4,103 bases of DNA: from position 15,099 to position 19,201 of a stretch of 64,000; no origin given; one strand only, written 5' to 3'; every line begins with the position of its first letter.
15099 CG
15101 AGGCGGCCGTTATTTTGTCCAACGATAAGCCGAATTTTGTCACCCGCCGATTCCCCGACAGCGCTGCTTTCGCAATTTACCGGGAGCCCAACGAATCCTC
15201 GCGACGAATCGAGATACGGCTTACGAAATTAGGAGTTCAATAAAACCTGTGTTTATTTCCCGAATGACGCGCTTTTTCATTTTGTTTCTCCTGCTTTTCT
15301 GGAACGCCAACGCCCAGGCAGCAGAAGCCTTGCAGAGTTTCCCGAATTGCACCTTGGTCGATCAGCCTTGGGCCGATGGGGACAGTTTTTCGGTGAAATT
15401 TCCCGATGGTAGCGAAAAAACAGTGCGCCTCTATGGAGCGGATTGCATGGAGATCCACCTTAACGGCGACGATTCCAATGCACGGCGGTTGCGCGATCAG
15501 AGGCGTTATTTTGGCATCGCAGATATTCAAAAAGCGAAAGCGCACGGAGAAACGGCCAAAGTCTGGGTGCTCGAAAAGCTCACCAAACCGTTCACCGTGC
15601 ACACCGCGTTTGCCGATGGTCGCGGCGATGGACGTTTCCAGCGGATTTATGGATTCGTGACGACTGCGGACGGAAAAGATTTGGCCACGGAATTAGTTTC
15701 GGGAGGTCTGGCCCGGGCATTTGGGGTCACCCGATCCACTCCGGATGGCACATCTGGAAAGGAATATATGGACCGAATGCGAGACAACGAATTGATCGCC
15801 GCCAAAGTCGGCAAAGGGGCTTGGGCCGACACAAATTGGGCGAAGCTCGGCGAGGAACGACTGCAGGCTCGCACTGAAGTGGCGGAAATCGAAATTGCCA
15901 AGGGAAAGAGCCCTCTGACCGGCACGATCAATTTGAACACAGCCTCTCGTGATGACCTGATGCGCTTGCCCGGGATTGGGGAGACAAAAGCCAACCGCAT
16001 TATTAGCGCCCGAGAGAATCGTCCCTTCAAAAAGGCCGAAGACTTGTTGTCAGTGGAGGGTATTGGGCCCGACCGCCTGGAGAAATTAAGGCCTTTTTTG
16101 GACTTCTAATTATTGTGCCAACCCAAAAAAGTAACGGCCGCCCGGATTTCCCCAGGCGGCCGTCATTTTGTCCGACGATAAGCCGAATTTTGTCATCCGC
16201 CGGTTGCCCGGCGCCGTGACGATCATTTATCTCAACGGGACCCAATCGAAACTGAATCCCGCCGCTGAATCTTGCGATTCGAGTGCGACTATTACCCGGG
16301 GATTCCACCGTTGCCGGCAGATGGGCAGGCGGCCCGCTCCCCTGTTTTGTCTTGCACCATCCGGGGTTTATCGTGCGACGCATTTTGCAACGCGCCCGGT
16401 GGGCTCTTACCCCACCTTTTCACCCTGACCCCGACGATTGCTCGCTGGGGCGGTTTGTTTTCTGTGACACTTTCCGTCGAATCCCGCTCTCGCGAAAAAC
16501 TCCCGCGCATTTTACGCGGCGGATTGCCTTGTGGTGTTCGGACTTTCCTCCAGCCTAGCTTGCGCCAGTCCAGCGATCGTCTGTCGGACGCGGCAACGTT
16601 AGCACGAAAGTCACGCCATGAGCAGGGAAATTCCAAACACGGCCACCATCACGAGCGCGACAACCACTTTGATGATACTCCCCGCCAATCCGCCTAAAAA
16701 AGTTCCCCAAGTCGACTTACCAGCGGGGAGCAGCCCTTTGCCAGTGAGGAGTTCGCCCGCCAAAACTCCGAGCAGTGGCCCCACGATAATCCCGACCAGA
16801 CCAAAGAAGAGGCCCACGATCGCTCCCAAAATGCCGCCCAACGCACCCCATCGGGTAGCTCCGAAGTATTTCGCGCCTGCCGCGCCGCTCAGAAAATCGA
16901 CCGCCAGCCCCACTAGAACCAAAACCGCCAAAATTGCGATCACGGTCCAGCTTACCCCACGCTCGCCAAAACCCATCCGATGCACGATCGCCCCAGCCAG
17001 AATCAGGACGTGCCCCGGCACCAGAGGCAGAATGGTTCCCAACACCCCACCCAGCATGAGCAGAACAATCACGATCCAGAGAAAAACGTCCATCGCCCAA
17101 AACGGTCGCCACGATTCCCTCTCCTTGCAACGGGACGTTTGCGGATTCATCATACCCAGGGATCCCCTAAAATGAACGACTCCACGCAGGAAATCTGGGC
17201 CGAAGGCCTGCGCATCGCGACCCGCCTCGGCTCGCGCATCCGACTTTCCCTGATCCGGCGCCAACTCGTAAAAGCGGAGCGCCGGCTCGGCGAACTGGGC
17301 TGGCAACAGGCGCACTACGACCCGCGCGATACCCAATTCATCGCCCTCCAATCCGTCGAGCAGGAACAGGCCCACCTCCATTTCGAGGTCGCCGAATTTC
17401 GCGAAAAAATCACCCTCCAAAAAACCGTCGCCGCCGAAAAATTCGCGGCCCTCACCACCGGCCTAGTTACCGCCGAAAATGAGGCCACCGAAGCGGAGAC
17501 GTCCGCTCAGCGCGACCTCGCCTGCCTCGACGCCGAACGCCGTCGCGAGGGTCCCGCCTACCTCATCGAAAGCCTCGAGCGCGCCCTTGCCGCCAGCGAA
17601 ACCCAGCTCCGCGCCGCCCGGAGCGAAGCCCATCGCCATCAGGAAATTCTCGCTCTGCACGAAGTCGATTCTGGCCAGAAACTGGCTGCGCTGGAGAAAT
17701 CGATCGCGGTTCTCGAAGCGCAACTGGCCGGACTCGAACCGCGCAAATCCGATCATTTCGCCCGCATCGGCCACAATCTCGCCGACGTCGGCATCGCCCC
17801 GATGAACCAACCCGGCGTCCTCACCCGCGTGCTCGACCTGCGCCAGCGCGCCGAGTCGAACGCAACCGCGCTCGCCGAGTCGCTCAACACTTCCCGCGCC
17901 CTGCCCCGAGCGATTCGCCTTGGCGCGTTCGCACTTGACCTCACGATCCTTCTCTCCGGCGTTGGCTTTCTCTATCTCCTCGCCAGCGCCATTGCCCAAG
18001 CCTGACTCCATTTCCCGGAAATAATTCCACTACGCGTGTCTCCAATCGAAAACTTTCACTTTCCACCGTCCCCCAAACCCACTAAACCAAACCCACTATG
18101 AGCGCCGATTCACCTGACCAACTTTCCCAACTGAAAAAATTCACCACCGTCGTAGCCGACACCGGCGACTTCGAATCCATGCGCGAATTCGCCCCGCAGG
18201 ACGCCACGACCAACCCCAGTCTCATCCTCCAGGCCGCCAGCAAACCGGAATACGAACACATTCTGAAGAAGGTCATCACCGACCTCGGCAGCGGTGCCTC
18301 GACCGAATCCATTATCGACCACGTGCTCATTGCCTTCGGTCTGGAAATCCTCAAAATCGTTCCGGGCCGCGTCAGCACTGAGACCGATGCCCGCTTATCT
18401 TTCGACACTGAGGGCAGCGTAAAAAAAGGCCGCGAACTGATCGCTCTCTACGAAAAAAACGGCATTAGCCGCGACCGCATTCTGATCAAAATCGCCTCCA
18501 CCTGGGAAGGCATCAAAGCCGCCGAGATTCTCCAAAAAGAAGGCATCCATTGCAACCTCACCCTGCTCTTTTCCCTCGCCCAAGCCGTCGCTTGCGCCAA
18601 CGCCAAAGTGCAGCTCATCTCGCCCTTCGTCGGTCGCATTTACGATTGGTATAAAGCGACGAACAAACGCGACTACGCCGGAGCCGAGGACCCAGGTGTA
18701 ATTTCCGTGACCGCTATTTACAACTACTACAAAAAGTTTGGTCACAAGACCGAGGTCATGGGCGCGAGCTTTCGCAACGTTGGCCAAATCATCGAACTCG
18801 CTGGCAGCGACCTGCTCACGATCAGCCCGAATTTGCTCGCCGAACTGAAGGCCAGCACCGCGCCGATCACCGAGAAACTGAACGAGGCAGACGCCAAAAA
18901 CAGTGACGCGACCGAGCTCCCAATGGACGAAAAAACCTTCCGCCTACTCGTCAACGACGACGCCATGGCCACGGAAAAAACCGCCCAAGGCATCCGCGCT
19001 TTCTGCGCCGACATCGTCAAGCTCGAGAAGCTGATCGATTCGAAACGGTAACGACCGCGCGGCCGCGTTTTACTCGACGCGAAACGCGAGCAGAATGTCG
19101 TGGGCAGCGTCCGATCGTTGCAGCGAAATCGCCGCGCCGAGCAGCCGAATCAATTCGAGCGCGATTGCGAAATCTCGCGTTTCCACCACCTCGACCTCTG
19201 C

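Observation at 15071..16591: The rnpB 3' end and terminator are duplicated 1 kb away, and the copies bracket a secreted SNase-ComEA nuclease gene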

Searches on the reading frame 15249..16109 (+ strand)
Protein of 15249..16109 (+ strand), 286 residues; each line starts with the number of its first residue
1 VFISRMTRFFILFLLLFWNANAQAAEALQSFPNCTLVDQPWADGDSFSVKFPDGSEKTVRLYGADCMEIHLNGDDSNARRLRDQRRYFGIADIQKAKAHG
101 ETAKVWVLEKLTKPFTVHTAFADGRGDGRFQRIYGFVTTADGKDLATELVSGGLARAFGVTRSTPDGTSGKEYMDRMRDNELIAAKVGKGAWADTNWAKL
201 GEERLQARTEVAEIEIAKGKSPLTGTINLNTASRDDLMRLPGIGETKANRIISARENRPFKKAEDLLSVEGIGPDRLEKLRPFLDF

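Call 7: search_protein_families(library=pfam, proteins=[window:15249-16109:+], max_evalue=0.01)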
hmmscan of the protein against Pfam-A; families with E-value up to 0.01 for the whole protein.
window:15249-16109:+ (286 aa): 6 families
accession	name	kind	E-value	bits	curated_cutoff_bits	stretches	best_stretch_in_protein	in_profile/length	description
PF12836.13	HHH_3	-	8.2e-20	71.1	27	1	226-284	5-64/65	Helix-hairpin-helix motif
PF00633.29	HHH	-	3.3e-12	46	24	1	228-253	4-29/30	Helix-hairpin-helix motif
PF14520.12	HHH_5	-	8.5e-08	33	27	1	231-254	31-54/57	Helix-hairpin-helix domain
PF14579.12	HHH_6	-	0.00015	22.4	25.6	1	239-268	29-59/90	Helix-hairpin-helix motif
PF00565.23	SNase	-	0.00031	21.6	21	1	59-193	2-106/107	Staphylococcal nuclease homologue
PF03934.19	T2SSK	-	0.0015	19.3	24.2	0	227-269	1-44/63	Type II secretion system (T2SS), protein K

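Call 9: find_homologous_proteins(query=window:15249-16109:+)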
Query window:15249-16109:+ (286 aa): 2045 proteins with E <= 0.001 among 4258 candidates; the best 120 are listed.
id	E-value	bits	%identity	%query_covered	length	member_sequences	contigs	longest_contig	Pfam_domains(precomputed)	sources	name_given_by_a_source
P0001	3.3e-133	461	75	94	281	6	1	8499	PF14520.13,PF12836.14,PF00565.24,PF00633.30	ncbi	-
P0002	2.3e-117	409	70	93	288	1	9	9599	PF14520.13,PF12836.14,PF00633.30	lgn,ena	-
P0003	4.4e-116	405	67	99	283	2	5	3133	PF14520.13,PF12836.14,PF00633.30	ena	-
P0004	9.6e-109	381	63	98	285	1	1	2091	PF12836.14,PF00565.24,PF00633.30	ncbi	-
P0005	1.4e-106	374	63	99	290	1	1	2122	PF14520.13,PF12836.14,PF00633.30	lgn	-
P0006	1.0e-104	368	60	100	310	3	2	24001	PF14520.13,PF12836.14,PF00565.24,PF00633.30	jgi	jgi:competence ComEA-like helix-hairpin-helix protein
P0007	9.2e-104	365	61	99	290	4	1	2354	PF14520.13,PF12836.14,PF00633.30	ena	-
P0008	2.8e-102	360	61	99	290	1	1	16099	PF14520.13,PF12836.14,PF00565.24,PF00633.30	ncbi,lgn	ncbi:MAG: helix-hairpin-helix domain-containing protein [Verrucomicrobiales bacterium]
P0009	2.4e-101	357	62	91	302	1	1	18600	PF14520.13,PF14716.14,PF12836.14,PF03934.20,PF00565.24,PF00633.30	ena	-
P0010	3.4e-101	356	59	100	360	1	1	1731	PF14520.13,PF12836.14,PF00633.30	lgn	-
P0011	4.1e-101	356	62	88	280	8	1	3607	PF06514.18,PF14520.13,PF12836.14,PF00565.24,PF00633.30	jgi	jgi:competence ComEA-like helix-hairpin-helix protein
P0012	5.0e-101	356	61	97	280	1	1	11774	PF14520.13,PF12836.14,PF00633.30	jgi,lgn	jgi:competence ComEA-like helix-hairpin-helix protein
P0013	7.6e-101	355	61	96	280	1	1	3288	PF14520.13,PF12836.14,PF03934.20,PF00633.30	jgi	jgi:competence protein ComEA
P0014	8.7e-101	355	62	97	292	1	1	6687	PF12836.14,PF00565.24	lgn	-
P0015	4.9e-100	353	63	90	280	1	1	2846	PF14520.13,PF12836.14,PF00633.30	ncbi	-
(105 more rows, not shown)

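Call 10: find_related_loci(query=window:15249-16109:+, collection=genome_contigs, flank=6000)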
Query window:15249-16109:+ (286 aa) in genome_contigs; peptide patterns used: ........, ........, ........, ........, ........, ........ (x = any residue, [..] = any of these).
40 stretches matched a pattern; 1 encode a relative of the query (tblastn E <= 1e-3); 1 distinct loci.
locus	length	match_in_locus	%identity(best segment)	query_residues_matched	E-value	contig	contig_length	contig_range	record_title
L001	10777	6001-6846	61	5-286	7e-109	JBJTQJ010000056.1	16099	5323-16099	MAG: Verrucomicrobiales bacterium isolate samp_4448_VAMB_819 samp_4448_2114401, whole genome shotgun sequence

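Call 12: find_encoding_contigs(protein=window:15249-16109:+, flank=6000, max_places=6)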
Protein window:15249-16109:+ (286 aa): no gene with exactly this product is on record in the collection.

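Call 13: find_encoding_contigs(protein=P0001, flank=6000, max_places=4)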
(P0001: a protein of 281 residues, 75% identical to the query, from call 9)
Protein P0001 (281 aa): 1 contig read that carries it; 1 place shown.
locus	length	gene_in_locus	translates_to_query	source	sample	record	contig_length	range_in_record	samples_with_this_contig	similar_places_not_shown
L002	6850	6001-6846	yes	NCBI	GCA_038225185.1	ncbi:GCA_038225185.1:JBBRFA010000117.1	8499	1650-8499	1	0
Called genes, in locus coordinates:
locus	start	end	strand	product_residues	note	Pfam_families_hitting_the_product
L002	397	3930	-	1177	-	PF03193:RsgA_GTPase (faint), PF00005:ABC_tran, PF19055:ABC2_membrane_7 (faint), PF01061:ABC2_membrane, PF12698:ABC2_membrane_3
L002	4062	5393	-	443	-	PF00171:Aldedh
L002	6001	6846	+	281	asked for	PF00565:SNase, PF00633:HHH, PF12836:HHH_3, PF14520:HHH_5 (faint)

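Call 16: find_encoding_contigs(protein=window:15264-16109:+, flank=8000, max_places=6)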
Protein window:15264-16109:+ (281 aa): 1 contig read that carries it; 1 place shown.
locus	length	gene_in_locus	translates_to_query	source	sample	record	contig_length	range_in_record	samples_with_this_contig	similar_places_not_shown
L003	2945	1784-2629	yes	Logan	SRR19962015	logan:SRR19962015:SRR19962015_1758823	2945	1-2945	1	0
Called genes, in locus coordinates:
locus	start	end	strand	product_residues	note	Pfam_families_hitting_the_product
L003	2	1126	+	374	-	?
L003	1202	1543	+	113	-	-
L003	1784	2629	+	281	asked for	PF12836:HHH_3, PF14520:HHH_5 (faint), PF00633:HHH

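Call 20: find_encoding_contigs(protein=P0002, flank=8000, max_places=10)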
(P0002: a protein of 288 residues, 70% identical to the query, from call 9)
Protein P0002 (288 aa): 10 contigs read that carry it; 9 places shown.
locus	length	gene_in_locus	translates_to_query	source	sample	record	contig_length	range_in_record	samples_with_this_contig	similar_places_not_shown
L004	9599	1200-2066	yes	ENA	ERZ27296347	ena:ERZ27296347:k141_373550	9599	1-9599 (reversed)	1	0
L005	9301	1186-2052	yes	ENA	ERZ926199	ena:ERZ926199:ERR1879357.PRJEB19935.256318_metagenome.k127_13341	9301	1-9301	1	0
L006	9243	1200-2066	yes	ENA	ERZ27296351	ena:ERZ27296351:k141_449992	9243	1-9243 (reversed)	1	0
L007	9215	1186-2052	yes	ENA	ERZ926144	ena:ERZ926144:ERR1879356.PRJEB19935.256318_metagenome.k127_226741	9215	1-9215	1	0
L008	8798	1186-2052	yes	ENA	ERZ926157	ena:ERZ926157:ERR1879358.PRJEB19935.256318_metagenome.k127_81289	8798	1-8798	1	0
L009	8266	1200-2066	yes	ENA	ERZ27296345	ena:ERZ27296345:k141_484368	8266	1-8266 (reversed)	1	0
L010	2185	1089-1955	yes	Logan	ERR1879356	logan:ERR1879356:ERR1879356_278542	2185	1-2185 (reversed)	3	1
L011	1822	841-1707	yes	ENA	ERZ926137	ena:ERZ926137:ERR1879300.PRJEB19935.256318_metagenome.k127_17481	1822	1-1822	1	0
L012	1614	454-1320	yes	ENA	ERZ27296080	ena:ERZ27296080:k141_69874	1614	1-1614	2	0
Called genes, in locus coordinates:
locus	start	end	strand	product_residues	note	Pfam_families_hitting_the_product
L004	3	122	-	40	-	?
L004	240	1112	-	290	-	PF06325:PrmA, PF05175:MTS, PF08241:Methyltransf_11 (weak), PF13649:Methyltransf_25, PF13847:Methyltransf_31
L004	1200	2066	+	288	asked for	PF12836:HHH_3, PF00633:HHH (faint), PF14520:HHH_5 (faint)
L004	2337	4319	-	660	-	PF00456:Transketolase_N, PF02779:Transket_pyr, PF02780:Transketolase_C, PF22613:Transketolase_C_1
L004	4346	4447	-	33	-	-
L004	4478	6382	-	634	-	PF00953:Glycos_transf_4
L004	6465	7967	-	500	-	PF13579:Glyco_trans_4_4, PF13692:Glyco_trans_1_4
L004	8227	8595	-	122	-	PF05635:23S_rRNA_IVP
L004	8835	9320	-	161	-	PF00132:Hexapep (faint)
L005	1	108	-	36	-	?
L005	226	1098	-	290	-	PF06325:PrmA, PF05175:MTS, PF08241:Methyltransf_11 (weak), PF13649:Methyltransf_25, PF13847:Methyltransf_31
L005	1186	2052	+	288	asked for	PF12836:HHH_3, PF00633:HHH (faint), PF14520:HHH_5 (faint)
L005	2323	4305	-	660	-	PF00456:Transketolase_N, PF02779:Transket_pyr, PF02780:Transketolase_C, PF22613:Transketolase_C_1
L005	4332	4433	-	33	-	-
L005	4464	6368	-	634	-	PF00953:Glycos_transf_4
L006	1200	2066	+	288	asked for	PF12836:HHH_3, PF00633:HHH (faint), PF14520:HHH_5 (faint)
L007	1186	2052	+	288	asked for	PF12836:HHH_3, PF00633:HHH (faint), PF14520:HHH_5 (faint)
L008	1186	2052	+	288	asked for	PF12836:HHH_3, PF00633:HHH (faint), PF14520:HHH_5 (faint)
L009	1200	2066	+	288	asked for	PF12836:HHH_3, PF00633:HHH (faint), PF14520:HHH_5 (faint)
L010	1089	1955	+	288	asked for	PF12836:HHH_3, PF00633:HHH (faint), PF14520:HHH_5 (faint)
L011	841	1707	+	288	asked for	PF12836:HHH_3, PF00633:HHH (faint), PF14520:HHH_5 (faint)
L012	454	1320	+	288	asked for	PF12836:HHH_3, PF00633:HHH (faint), PF14520:HHH_5 (faint)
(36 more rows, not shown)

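Call 61: find_related_loci(query=window:15264-16109:+, collection=viral_contigs, flank=5000)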
Query window:15264-16109:+ (281 aa) in viral_contigs; peptide patterns used: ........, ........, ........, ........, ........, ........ (x = any residue, [..] = any of these).
1 stretches matched a pattern, but none encodes a relative of the query by tblastn (E <= 1e-3).

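Call 62: search_protein_families(library=phrogs, proteins=[window:15264-16109:+], max_evalue=0.01)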
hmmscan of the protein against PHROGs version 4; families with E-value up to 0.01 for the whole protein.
window:15264-16109:+ (281 aa): 1 family
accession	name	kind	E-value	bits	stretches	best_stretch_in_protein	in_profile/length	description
phrog_8809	-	unknown function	0.0036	15.3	1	37-207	1107-1248/2317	-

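Call 74: search_dna_similar(query=window:15264-16109:+, collection=plasmids, mode=protein, max_evalue=0.00001, max_rows=8)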
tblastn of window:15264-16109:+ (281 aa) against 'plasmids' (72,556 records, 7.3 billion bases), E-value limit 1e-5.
Records with a match: 6; places in all: 6; records where one place covers at least 80% of the query: 0.
Best place of each record, by identity: <60% 6.
By first word of the organism name: Listeria 2; Bacillus 2; Enterococcus 1; Brevibacillus 1.
By predicted mobility (MOB-suite, as given by PLSDB): non-mobilizable 6.
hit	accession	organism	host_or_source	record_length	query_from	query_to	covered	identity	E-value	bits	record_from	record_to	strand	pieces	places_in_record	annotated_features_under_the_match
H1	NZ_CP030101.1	Listeria monocytogenes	Environment,water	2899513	219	281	22%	50.0%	2e-9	65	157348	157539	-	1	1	none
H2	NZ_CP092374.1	Enterococcus faecium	dog,Cell culture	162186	212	279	24%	43.8%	4e-7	59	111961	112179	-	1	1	helix-hairpin-helix domain-containing protein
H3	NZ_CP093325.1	Bacillus sp. N5-665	whole organism,peat soil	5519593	211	276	23%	44.8%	1e-6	57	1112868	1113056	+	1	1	none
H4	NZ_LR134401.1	Listeria monocytogenes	Homo sapiens,Vein blood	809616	223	281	21%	48.3%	4e-7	58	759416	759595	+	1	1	helix-hairpin-helix domain-containing protein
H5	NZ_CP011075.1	Brevibacillus laterosporus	Oryza sativa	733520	219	276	21%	44.8%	7e-7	58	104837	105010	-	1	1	ComEA family DNA-binding protein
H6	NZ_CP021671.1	Bacillus licheniformis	cell culture,food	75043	222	279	21%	42.4%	9e-6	54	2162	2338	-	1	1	none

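Call 81: search_solved_structures(query=window:15264-16109:+, max_evalue=0.01)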
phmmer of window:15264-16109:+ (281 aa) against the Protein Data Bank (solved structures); distinct sequences matched with E-value up to 0.01: 5.
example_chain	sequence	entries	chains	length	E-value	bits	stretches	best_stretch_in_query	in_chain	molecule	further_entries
9yi2_A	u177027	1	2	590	1.8e-14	57.1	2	222-276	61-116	Endonuclease/exonuclease/phosphatase family domain-containing protein 1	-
8dss_A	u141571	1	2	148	1.9e-14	57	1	211-279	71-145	ComE operon protein 1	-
2duy_A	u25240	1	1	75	7.7e-13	51.7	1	221-279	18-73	Competence protein ComEA-related protein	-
8dfk_A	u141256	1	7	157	6.1e-07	32.4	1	210-277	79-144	ComE operon protein 1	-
2edu_A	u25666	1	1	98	0.0027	20.4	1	211-274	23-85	Kinesin-like protein KIF22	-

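Call 82: search_protein_families(library=ncbifam, proteins=[window:15264-16109:+], max_evalue=0.01)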
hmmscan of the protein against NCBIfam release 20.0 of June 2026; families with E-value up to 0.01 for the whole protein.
window:15264-16109:+ (281 aa): 7 families
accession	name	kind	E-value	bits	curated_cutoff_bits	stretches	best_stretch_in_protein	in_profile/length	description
TIGR01259.1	comE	subfamily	2.1e-13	50.3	152.35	1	219-278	57-117/120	comEA protein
TIGR00426.1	TIGR00426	subfamily_domain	9.9e-13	48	53.1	1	221-277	7-65/69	competence protein ComEA helix-hairpin-helix repeat region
TIGR03916.1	rSAM_link_UDG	hypoth_equivalog_domain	5.2e-05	22.5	343.5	1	222-255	322-355/415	putative DNA modification/repair radical SAM protein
NF047969.1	CaNuclEcnA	equivalog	6.4e-05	23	180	1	37-153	13-123/151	calcium-activated nuclease EcnA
TIGR01405.1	polC_Gram_pos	equivalog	0.00019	19.3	1043.45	1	231-276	1149-1194/1211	DNA polymerase III subunit alpha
NF037980.1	T2SS_GspK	equivalog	0.00063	19.4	130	1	219-266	210-258/307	type II secretion system minor pseudopilin GspK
NF001688.0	PRK00448.1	equivalog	0.0037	14.8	873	1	232-275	1383-1426/1445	PolC-type DNA polymerase III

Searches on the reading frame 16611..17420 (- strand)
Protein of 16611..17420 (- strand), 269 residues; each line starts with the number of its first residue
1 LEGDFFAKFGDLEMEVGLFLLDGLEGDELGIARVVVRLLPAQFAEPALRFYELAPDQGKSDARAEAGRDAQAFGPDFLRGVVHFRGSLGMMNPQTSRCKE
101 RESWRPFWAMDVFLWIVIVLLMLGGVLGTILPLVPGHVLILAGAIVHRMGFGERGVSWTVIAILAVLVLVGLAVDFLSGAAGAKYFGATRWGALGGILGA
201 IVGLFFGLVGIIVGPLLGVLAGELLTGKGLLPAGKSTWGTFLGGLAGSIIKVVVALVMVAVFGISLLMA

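Call 7: search_protein_families(library=pfam, proteins=[window:16611-17420:-], max_evalue=0.01)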
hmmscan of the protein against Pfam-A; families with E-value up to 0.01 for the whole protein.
window:16611-17420:- (269 aa): 1 family
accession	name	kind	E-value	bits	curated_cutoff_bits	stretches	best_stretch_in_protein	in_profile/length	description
PF04306.18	DUF456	-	1.2e-30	107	29.4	1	130-264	1-137/139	Protein of unknown function (DUF456)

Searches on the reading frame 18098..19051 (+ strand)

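Call 7: search_protein_families(library=pfam, proteins=[window:18098-19051:+], max_evalue=0.01)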
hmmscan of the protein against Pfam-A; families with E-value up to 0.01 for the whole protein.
window:18098-19051:+ (317 aa): 1 family
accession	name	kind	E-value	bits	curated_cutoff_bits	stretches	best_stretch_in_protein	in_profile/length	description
PF00923.25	TAL_FSA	-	1.1e-93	314.2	27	1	18-312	1-284/285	Transaldolase/Fructose-6-phosphate aldolase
